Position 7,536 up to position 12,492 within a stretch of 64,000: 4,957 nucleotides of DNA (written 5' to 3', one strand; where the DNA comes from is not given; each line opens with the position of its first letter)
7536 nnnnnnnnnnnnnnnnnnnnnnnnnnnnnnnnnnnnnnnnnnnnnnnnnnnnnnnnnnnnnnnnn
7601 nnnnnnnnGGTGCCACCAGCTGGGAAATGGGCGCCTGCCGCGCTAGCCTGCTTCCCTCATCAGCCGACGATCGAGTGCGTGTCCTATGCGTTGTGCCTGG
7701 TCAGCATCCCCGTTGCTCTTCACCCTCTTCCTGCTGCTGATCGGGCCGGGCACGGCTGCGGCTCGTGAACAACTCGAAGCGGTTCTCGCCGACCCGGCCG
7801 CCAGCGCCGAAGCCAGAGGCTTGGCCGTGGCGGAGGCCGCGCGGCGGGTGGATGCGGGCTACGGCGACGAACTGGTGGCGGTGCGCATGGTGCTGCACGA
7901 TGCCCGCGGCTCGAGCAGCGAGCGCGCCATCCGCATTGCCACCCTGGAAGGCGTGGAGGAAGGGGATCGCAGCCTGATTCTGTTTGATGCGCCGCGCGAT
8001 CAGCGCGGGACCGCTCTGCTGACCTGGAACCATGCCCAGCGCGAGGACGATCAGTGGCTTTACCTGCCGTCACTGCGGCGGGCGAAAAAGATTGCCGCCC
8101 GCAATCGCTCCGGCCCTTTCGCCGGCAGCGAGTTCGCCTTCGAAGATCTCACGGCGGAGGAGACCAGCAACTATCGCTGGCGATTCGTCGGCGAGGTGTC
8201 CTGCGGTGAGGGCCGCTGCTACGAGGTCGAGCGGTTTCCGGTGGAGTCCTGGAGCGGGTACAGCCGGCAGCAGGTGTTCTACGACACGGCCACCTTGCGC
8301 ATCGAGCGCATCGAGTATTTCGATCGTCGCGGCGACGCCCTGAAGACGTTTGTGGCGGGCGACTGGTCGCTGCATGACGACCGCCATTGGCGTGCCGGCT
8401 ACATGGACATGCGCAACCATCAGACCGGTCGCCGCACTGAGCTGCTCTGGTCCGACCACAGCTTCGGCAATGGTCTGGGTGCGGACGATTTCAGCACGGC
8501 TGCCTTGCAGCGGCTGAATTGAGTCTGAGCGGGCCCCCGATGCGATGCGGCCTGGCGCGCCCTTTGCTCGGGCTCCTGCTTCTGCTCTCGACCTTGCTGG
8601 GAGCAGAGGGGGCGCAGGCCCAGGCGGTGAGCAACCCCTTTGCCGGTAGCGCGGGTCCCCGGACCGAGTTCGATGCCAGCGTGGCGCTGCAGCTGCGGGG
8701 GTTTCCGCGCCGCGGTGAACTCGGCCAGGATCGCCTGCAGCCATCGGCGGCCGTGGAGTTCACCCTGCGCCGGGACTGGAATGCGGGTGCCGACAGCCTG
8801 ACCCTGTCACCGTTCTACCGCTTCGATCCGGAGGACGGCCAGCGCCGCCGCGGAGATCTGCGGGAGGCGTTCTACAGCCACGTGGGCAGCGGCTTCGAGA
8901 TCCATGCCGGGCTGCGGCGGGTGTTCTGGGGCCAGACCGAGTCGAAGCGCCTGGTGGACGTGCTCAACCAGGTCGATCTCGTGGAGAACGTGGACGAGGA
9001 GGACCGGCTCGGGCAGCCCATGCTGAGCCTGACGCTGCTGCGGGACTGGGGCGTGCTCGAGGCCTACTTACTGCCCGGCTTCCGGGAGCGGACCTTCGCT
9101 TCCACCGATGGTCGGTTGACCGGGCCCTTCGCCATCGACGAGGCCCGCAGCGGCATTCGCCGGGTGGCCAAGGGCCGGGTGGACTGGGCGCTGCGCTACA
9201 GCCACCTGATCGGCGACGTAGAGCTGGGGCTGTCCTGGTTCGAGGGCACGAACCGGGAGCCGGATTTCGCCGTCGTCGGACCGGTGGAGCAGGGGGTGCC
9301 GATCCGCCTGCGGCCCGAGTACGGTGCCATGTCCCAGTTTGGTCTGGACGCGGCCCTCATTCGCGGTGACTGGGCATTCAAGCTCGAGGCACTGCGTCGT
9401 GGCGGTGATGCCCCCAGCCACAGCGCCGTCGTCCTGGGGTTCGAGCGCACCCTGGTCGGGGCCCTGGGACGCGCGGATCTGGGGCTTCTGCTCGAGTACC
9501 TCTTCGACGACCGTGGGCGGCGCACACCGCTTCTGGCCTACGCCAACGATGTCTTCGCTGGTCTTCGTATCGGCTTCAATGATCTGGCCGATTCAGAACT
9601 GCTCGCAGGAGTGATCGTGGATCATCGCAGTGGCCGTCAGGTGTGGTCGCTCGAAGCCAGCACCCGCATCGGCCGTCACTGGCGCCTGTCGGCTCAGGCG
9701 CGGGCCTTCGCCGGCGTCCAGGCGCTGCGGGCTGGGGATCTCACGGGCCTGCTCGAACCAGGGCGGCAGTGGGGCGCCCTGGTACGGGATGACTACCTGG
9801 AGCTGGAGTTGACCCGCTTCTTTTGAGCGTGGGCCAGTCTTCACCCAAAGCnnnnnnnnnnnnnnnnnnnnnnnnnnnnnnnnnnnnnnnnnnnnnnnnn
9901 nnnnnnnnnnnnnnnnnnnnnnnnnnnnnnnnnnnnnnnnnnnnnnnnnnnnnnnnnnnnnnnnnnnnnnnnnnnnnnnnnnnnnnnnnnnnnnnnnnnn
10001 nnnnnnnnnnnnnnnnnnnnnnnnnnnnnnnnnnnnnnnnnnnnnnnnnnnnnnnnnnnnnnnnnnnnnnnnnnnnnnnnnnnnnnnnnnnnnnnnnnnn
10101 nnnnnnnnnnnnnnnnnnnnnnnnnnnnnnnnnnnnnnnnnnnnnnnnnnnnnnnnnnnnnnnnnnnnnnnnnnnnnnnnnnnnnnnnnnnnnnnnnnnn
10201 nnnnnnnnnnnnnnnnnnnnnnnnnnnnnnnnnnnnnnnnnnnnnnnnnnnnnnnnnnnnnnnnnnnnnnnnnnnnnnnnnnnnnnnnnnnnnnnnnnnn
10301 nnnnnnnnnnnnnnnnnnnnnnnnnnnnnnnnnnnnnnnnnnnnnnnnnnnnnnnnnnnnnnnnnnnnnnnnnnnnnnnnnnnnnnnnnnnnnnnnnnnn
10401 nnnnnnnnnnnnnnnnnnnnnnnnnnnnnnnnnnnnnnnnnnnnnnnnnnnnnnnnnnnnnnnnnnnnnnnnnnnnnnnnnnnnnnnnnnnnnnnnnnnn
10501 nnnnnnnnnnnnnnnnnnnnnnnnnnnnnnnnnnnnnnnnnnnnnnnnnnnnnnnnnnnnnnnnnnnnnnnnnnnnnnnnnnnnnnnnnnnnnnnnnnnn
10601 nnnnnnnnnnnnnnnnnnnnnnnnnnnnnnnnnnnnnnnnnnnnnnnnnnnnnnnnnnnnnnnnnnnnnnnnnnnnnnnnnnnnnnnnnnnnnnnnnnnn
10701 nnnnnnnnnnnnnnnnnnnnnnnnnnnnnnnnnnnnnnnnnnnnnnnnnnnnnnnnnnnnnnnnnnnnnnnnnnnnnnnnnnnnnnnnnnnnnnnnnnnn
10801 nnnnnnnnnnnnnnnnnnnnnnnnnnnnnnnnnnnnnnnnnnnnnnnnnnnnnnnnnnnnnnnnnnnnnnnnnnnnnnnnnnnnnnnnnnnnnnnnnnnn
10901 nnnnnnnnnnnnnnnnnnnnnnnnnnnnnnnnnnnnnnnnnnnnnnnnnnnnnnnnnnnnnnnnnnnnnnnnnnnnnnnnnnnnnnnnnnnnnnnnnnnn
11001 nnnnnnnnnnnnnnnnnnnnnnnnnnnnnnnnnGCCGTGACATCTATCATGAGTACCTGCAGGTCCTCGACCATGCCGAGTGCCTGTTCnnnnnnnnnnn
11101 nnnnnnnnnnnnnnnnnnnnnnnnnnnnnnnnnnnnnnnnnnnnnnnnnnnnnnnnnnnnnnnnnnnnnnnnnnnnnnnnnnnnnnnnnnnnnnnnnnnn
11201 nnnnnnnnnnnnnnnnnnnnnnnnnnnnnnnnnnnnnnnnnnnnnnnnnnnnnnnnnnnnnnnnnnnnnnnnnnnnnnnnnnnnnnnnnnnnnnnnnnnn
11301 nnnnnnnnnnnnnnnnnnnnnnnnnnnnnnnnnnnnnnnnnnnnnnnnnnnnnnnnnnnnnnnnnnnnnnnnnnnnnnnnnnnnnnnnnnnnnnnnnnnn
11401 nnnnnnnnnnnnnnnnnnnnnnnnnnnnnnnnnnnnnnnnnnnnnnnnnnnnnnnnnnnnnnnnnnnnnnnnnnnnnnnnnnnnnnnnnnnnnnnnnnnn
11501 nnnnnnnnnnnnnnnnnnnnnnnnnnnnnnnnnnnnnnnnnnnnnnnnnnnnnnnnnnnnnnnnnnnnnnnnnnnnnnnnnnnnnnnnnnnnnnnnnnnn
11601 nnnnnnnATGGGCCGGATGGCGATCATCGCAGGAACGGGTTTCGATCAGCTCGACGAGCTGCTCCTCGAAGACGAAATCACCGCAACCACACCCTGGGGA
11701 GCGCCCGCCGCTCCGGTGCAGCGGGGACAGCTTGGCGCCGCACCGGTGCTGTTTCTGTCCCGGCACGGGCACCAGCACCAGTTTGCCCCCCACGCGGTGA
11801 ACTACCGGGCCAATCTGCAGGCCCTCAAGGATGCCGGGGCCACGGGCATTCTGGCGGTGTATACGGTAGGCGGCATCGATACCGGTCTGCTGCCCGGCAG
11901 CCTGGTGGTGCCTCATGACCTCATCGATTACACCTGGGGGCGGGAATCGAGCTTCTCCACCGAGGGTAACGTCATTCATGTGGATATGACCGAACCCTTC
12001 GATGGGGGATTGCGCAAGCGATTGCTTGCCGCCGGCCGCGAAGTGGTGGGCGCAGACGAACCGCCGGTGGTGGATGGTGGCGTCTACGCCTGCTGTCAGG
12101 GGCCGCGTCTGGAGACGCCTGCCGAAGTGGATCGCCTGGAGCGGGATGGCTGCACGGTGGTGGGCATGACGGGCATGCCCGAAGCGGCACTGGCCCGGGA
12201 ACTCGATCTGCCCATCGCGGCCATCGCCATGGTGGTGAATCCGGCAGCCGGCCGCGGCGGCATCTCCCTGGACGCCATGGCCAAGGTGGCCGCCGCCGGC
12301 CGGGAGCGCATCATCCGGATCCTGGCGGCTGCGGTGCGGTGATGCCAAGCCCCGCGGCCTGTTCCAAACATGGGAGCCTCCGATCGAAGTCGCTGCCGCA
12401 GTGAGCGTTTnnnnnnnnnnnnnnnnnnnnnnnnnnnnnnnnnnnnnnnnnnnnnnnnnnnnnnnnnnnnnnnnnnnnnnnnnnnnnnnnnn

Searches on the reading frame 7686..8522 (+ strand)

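Call 79: search_protein_families(library=pfam, proteins=[window:7686-8522:+], max_evalue=0.0001)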
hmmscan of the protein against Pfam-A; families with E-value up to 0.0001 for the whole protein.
window:7686-8522:+ (278 aa): 2 families
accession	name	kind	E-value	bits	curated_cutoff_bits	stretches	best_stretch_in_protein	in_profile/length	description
PF17131.11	LolA_like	-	7.7e-48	163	30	1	94-276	3-184/184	Outer membrane lipoprotein-sorting protein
PF07044.18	DUF1329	-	1.2e-05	25.3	23.1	0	99-169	146-223/368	Protein of unknown function (DUF1329)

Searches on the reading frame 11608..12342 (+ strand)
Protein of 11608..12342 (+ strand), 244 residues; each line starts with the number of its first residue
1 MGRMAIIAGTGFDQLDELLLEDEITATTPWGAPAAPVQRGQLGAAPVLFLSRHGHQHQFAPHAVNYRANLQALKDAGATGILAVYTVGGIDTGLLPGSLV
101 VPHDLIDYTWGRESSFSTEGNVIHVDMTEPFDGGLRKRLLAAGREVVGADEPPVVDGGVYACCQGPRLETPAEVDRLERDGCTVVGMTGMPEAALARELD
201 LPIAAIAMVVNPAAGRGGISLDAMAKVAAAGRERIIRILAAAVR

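Call 79: search_protein_families(library=pfam, proteins=[window:11608-12342:+], max_evalue=0.0001)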
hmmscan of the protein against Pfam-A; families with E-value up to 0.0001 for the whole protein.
window:11608-12342:+ (244 aa): 1 family
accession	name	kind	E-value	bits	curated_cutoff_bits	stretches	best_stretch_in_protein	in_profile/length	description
PF01048.26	PNP_UDP_1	-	1.4e-37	129.7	25.1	1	4-244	2-233/233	Phosphorylase superfamily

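Call 80: search_protein_families(library=ncbifam, proteins=[window:11608-12342:+], max_evalue=1e-10)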
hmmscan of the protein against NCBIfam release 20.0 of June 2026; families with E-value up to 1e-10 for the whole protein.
window:11608-12342:+ (244 aa): 10 families
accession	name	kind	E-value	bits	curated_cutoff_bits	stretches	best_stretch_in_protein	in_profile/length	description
NF006599.0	PRK09136.1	equivalog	2.4e-87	292.2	223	1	4-241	4-242/247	S-methyl-5'-thioinosine phosphorylase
TIGR01694.1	MTAP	equivalog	1.9e-71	240.2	274.85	1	4-243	2-238/240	S-methyl-5'-thioadenosine phosphorylase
NF005876.0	PRK07823.1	equivalog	1.4e-54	185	306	1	4-216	8-212/267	S-methyl-5'-thioadenosine phosphorylase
NF006492.0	PRK08931.1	equivalog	1.7e-52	178.6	437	1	4-211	6-209/291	S-methyl-5'-thioadenosine phosphorylase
NF006334.0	PRK08564.1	equivalog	7.8e-48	162.9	382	1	3-239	9-243/267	S-methyl-5'-thioadenosine phosphorylase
NF005657.0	PRK07432.1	equivalog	4.3e-38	131.1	453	1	3-210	5-211/291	S-methyl-5'-thioadenosine phosphorylase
TIGR01698.1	PUNP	equivalog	9.8e-26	90.7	302.6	1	4-241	2-242/245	purine-nucleoside phosphorylase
NF006054.0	PRK08202.1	equivalog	3.7e-22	79.1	218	1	37-243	67-271/274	purine-nucleoside phosphorylase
TIGR01697.1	PNPH-PUNA-XAPA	subfamily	4.3e-21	75.4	197.1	1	38-243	44-246/247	inosine/guanosine/xanthosine phosphorylase family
TIGR01700.1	PNPH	equivalog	1.7e-13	50.5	293.35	1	39-242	45-247/249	purine nucleoside phosphorylase I, inosine and guanosine-specific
